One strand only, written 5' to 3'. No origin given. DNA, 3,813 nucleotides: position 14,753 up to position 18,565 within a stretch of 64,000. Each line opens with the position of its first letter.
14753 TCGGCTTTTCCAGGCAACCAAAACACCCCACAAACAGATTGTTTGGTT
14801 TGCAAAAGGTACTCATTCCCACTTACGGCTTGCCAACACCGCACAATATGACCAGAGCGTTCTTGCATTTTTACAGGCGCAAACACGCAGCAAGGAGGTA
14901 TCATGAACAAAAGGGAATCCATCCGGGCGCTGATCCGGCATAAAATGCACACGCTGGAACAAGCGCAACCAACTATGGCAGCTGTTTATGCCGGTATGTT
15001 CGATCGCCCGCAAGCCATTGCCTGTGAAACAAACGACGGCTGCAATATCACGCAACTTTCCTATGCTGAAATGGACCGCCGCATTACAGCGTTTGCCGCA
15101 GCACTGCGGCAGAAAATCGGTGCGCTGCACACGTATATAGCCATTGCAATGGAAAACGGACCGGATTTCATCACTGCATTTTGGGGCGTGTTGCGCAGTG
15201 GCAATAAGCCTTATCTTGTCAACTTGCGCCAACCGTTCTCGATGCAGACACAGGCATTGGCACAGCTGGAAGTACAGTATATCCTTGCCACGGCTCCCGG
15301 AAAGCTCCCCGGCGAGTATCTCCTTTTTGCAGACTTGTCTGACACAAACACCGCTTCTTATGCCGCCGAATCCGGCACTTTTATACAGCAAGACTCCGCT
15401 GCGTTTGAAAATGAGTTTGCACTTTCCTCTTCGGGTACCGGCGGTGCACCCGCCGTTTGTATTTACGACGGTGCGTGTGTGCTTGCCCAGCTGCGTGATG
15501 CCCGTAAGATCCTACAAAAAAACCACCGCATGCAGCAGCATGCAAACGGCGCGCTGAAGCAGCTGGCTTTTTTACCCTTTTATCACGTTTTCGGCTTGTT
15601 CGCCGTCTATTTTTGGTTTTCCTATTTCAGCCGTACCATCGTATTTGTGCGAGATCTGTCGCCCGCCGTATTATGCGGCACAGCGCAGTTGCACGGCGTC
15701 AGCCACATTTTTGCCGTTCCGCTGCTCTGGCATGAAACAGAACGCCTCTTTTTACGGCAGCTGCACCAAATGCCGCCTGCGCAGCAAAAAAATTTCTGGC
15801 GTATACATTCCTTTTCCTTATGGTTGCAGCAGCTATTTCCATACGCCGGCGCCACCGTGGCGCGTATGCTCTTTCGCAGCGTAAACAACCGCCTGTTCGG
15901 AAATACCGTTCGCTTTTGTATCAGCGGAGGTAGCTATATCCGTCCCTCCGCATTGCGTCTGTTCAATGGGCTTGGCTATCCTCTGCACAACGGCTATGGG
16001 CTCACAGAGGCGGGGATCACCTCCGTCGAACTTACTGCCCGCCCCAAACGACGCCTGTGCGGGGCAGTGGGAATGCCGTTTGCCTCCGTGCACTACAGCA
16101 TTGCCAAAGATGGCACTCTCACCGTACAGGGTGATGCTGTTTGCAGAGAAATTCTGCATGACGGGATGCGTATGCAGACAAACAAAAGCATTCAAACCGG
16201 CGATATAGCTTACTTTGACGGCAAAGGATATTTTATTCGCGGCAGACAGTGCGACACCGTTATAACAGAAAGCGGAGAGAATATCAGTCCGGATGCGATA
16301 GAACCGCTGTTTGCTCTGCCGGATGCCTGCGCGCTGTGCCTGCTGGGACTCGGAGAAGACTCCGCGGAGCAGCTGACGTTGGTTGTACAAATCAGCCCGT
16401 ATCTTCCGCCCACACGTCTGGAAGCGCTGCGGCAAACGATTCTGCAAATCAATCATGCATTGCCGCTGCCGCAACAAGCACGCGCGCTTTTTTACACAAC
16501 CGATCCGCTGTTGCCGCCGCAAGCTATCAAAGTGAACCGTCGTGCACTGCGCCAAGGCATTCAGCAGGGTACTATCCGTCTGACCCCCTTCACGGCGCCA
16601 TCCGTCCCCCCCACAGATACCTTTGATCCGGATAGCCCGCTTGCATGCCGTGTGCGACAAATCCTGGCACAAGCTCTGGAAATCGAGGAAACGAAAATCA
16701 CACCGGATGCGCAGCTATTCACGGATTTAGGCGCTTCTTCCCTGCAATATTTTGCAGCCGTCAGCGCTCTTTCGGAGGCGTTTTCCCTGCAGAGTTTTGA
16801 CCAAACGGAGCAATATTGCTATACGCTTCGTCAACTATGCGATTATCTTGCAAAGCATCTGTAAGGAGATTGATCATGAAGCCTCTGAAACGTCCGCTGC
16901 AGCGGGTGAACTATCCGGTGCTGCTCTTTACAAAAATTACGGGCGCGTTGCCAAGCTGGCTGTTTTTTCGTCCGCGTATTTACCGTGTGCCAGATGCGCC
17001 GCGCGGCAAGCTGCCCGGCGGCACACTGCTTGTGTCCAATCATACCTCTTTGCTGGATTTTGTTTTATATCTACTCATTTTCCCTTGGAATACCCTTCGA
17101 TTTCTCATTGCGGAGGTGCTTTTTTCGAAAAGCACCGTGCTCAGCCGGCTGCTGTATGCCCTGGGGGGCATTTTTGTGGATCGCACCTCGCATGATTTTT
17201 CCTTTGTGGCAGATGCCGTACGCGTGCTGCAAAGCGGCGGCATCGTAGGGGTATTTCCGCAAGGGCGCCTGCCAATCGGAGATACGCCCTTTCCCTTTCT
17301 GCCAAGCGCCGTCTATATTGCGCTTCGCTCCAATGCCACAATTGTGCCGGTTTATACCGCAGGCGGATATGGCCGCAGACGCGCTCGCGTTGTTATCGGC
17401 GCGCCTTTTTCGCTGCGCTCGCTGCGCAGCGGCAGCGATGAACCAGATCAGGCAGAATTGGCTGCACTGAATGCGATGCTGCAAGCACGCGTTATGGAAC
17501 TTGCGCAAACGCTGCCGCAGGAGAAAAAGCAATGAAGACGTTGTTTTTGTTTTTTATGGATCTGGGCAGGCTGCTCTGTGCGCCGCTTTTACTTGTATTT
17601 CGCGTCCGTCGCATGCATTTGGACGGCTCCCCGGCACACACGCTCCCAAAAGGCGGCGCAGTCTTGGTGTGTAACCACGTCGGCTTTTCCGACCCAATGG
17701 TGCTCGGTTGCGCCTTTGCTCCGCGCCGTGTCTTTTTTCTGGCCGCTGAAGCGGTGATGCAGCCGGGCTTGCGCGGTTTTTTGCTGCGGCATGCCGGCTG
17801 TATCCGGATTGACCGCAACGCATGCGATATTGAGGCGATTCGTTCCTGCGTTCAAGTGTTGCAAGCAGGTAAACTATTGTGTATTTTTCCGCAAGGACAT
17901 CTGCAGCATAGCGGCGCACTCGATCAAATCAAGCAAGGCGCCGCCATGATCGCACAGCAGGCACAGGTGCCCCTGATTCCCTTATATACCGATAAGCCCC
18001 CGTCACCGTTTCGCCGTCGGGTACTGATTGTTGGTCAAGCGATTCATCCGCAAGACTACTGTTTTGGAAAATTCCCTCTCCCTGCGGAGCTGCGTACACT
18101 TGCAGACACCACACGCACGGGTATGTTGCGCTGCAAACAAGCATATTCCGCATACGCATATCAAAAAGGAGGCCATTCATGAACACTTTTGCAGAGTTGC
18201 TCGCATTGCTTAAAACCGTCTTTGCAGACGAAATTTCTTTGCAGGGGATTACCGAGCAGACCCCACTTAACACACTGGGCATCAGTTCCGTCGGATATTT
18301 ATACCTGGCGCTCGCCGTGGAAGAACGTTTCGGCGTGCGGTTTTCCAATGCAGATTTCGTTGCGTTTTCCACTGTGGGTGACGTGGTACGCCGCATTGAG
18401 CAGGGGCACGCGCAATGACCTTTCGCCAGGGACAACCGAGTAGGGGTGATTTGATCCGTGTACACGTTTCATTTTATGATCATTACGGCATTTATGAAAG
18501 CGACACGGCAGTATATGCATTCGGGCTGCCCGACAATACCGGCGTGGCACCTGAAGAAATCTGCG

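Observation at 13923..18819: Six-gene carrier-protein-dependent acyl-transfer cassette with no assignable product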

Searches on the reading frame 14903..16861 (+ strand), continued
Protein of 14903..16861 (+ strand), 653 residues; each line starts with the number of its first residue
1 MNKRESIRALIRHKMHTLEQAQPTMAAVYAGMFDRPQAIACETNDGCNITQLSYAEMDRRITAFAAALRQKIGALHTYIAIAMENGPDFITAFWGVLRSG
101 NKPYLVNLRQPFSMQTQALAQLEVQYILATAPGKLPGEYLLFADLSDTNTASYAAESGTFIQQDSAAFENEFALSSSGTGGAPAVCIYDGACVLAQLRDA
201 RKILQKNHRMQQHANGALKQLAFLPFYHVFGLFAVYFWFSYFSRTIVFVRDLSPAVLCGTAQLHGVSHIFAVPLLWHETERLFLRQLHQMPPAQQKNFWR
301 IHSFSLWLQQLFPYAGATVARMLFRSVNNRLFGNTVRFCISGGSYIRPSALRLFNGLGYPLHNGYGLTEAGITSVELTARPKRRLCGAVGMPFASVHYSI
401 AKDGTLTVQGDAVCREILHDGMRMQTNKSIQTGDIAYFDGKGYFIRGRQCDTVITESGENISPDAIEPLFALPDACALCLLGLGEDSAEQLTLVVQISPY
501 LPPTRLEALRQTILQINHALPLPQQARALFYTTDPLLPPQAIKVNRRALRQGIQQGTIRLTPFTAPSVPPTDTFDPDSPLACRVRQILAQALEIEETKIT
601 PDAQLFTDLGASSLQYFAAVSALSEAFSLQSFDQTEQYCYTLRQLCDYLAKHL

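Call 56: search_protein_families(library=ncbifam, proteins=[L001:7129-7986:+, L018:9325-9819:-], max_evalue=0.001)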
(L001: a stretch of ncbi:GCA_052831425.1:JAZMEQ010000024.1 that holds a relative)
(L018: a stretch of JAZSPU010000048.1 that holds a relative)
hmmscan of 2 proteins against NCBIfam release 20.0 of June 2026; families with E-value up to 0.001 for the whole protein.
L001:7129-7986:+ (285 aa): 10 families
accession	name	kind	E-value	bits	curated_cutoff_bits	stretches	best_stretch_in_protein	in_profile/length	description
TIGR03006.1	pepcterm_polyde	equivalog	2.6e-37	128.4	276.2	1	34-258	34-257/272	XrtA system polysaccharide deacetylase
TIGR02764.1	spore_ybaN_pdaB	equivalog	6.4e-15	55.4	237.4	1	36-137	21-122/191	polysaccharide deacetylase family sporulation protein PdaB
TIGR02884.1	spore_pdaA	equivalog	1.1e-07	31.7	298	1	40-137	56-154/224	delta-lactam-biosynthetic de-N-acetylase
TIGR03212.1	uraD_N-term-dom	equivalog_domain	1.2e-06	27.8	424.6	1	39-150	82-191/297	allantoinase PuuE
NF045821.1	PgAcgDacpgdA1_Bac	equivalog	1.3e-06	27.5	400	1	42-129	109-196/282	peptidoglycan-N-acetylglucosamine deacetylase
TIGR04243.1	nodulat_NodB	equivalog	3.5e-06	26.7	240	1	40-136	21-118/197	chitooligosaccharide deacetylase NodB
NF045822.1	PgAcgDacpgdA2_Bac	equivalog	4.3e-06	26.3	400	1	38-124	86-172/274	peptidoglycan-N-acetylglucosamine deacetylase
NF011923.2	PRK15394.1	equivalog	1.5e-05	24.4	382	1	63-141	90-172/294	4-deoxy-4-formamido-L-arabinose-phosphoundecaprenol deformylase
TIGR02873.1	spore_ylxY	hypoth_equivalog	2.9e-05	23.4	391.5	1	37-134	101-198/268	probable sporulation protein, polysaccharide deacetylase family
NF053788.1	GlcNAc_PG_deac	equivalog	0.00032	20.2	280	0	89-155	102-167/241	N-acetylglucosaminyl phosphatidylglycerol deacetylase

L018:9325-9819:- (165 aa): 8 families
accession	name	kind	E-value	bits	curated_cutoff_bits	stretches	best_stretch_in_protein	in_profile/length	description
NF047349.1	4PPT_AusB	equivalog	7.7e-15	54.9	225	1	49-154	69-166/205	aureusimine biosynthesis 4'-phosphopantetheinyl transferase AusB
NF007676.0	PRK10351.1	equivalog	1.7e-12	47.3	174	1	38-145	46-154/195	4'-phosphopantetheinyl transferase AcpT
TIGR00556.1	pantethn_trn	domain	1.3e-10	41.5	45.35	1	78-157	3-86/128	phosphopantetheine--protein transferase domain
NF042922.1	4PPT_HetI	equivalog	4e-10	39.4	370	1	45-145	84-190/235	4'-phosphopantetheinyl transferase HetI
NF007604.0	PRK10251.1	equivalog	7.1e-06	25.7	169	1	58-145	85-173/209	enterobactin synthase subunit EntD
TIGR00516.1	acpS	equivalog_domain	1.3e-05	25.4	59.8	1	86-158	18-85/125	holo-ACP synthase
NF011253.0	PRK14659.1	equivalog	0.00043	20.9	156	0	86-155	18-85/123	holo-[acyl-carrier-protein] synthase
NF011250.0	PRK14656.1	equivalog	0.00053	20.1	175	0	90-150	22-77/126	holo-[acyl-carrier-protein] synthase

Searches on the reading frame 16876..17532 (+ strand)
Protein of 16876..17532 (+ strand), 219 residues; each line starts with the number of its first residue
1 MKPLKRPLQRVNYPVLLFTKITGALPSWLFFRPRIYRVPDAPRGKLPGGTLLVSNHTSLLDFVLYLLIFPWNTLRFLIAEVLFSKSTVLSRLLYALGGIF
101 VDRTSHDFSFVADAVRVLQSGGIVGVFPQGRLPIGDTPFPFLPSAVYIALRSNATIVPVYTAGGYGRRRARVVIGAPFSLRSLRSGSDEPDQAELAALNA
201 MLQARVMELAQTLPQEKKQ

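Call 5: search_protein_families(library=pfam, proteins=[window:16876-17532:+], max_evalue=0.01)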
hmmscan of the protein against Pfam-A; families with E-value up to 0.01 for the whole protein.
window:16876-17532:+ (219 aa): 1 family
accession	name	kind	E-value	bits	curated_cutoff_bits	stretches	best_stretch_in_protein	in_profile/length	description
PF01553.26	Acyltransferase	-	3.3e-15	56.5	23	1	48-160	14-130/132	Acyltransferase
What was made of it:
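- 16876..17535 (+): PlsC1: PlsC/LPLAT-family acyltransferase (NHTSLLD at residue 55, FPQGR at 127). PF01553 at 3.3e-15 (call 5).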

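Call 6: search_protein_families(library=ncbifam, proteins=[window:16876-17532:+], max_evalue=0.01)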
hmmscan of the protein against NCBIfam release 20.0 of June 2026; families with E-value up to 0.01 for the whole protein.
window:16876-17532:+ (219 aa): 4 families
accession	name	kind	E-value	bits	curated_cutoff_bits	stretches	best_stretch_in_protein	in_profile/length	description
TIGR00530.1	AGP_acyltrn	subfamily_domain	2.2e-12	46.9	102.95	1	48-160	16-128/130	1-acylglycerol-3-phosphate O-acyltransferase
NF006386.0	PRK08633.1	equivalog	9.3e-09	33.6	1221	1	36-166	427-556/1147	acyl-[ACP]--phospholipid O-acyltransferase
NF005959.0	PRK08043.1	equivalog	4.2e-06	25.3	886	1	51-163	31-139/719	bifunctional acyl-ACP--phospholipid O-acyltransferase/long-chain-fatty-acid--ACP ligase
NF005291.0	PRK06814.1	equivalog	0.00016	19.7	1349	1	50-163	456-565/1140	acyl-[ACP]--phospholipid O-acyltransferase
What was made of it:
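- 16876..17535 (+): TIGR00530 scores 46.9, below the 102.95 cut-off (call 6).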

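Call 31: search_solved_structures(query=window:16876-17532:+, max_evalue=1)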
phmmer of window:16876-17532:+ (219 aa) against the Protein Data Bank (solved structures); distinct sequences matched with E-value up to 1: 2.
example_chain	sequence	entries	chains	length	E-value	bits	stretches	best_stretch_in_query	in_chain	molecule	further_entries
5kym_A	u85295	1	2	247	7.4e-05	25.8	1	28-165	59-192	1-acyl-sn-glycerol-3-phosphate acyltransferase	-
6cah_A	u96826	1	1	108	0.94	12.4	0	106-174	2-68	ABC transporter ATP-binding/permease protein Rv1747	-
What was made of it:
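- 16876..17535 (+): Closest solved structure by sequence is TmPlsC 5kym (call 31).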

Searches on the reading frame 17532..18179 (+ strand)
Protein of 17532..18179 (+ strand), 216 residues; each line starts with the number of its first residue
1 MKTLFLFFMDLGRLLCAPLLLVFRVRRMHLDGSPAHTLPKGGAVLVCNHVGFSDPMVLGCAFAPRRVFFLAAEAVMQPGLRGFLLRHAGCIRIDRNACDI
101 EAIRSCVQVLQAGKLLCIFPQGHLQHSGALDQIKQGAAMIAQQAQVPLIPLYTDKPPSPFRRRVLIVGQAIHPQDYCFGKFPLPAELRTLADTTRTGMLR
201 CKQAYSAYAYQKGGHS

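Call 5: search_protein_families(library=pfam, proteins=[window:17532-18179:+], max_evalue=0.01)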
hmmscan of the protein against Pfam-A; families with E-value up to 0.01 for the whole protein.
window:17532-18179:+ (216 aa): 1 family
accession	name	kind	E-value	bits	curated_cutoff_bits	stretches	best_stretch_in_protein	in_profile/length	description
PF01553.26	Acyltransferase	-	5.6e-25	88.1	23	1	37-152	9-130/132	Acyltransferase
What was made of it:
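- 17532..18182 (+): PlsC2: second PlsC/LPLAT acyltransferase (NHVGFSD at residue 48, FPQGH at 119), about 31% identical to PlsC1. PF01553 at 5.6e-25 (call 5).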

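Call 6: search_protein_families(library=ncbifam, proteins=[window:17532-18179:+], max_evalue=0.01)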
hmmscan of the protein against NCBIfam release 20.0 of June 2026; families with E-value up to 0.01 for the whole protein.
window:17532-18179:+ (216 aa): 6 families
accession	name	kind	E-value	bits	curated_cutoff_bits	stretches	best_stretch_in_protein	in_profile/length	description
TIGR00530.1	AGP_acyltrn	subfamily_domain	3.6e-22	78.5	102.95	1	38-151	12-127/130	1-acylglycerol-3-phosphate O-acyltransferase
NF006386.0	PRK08633.1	equivalog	8.9e-21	73.3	1221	1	19-154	418-552/1147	acyl-[ACP]--phospholipid O-acyltransferase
NF005291.0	PRK06814.1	equivalog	6.7e-13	47.5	1349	1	27-153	440-563/1140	acyl-[ACP]--phospholipid O-acyltransferase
NF005959.0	PRK08043.1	equivalog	9.5e-11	40.6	886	1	25-164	13-149/719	bifunctional acyl-ACP--phospholipid O-acyltransferase/long-chain-fatty-acid--ACP ligase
NF052552.1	LyOrLpactfOlsARHOCB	equivalog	4.2e-05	22.7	300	1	14-123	64-166/271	lyso-ornithine lipid O-acyltransferase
NF052553.1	LyOrLpactfOlsABRUA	equivalog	0.0019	17.4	300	1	27-125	54-148/263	lyso-ornithine lipid O-acyltransferase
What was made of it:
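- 17532..18182 (+): Best full-length NCBIfam hit is PRK08633, acyl-[ACP]--phospholipid O-acyltransferase, at 73 bits (call 6).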

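Call 32: search_solved_structures(query=window:17532-18179:+, max_evalue=1)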
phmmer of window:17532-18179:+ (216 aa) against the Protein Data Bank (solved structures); distinct sequences matched with E-value up to 1: 1.
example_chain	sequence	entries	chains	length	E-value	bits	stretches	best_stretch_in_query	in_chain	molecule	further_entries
5kym_A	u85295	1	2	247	8.9e-07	31.9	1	37-151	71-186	1-acyl-sn-glycerol-3-phosphate acyltransferase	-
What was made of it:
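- Both PlsCs are closest to TmPlsC among solved structures (calls 31, 32).
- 17532..18182 (+): 5kym (call 32).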

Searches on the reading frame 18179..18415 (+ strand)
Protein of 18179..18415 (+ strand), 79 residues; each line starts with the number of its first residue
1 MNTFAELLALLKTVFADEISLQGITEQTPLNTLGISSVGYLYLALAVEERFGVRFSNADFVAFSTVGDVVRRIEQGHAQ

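Call 5: search_protein_families(library=pfam, proteins=[window:18179-18415:+], max_evalue=0.01)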
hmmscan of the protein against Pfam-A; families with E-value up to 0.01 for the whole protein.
window:18179-18415:+ (79 aa): 1 family
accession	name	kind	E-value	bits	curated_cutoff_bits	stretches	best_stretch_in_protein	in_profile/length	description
PF00550.31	PP-binding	-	2.9e-09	37.5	20.8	1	11-73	3-67/67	Phosphopantetheine attachment site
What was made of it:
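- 18179..18418 (+): Free 79-aa acidic ACP (conserved Ser in the N-S-I / I-S-S motif; AcpP-like helix II/III). PF00550 at 2.9e-09 (call 5).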

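Call 6: search_protein_families(library=ncbifam, proteins=[window:18179-18415:+], max_evalue=0.01)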
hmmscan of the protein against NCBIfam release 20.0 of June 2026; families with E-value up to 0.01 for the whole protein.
window:18179-18415:+ (79 aa): 12 families
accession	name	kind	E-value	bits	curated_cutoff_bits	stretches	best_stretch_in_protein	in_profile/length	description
NF058660.1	cispen_ACP_AmcB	equivalog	7.9e-07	29.2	80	1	18-75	17-77/80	cispentacin biosynthesis acyl carrier protein AmcB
NF004533.0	PRK05883.1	equivalog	9e-06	25.4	72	1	18-71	37-91/100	acyl carrier protein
NF002147.0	PRK00982.1-1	equivalog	1.4e-05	24.8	84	1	26-75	30-79/83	acyl carrier protein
NF040636.1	AcpM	exception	2.9e-05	24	146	1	26-75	28-77/93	meromycolate extension acyl carrier protein AcpM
NF002148.0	PRK00982.1-2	subfamily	8.9e-05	22.3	71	1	30-75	31-76/79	acyl carrier protein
NF002150.0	PRK00982.1-4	subfamily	0.00022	21.4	66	1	21-75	22-77/80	acyl carrier protein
NF005480.0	PRK07081.1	equivalog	0.00059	19.7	72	1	8-58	6-56/83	acyl carrier protein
TIGR00517.1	acyl_carrier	equivalog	0.002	18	70.45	1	27-75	27-75/77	acyl carrier protein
NF003757.0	PRK05350.1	equivalog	0.0027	17.8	65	1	4-75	8-78/83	acyl carrier protein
NF009104.0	PRK12449.1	equivalog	0.0055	16.6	70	1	5-73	8-75/80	acyl carrier protein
NF002151.0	PRK00982.1-5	equivalog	0.0061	16.7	92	1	29-75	29-75/78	acyl carrier protein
NF006617.0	PRK09184.1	subfamily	0.0087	16.1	70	1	11-56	23-70/96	phosphopantetheine-binding protein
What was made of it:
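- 18179..18418 (+): All housekeeping AcpP models score below their cut-offs (call 6).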
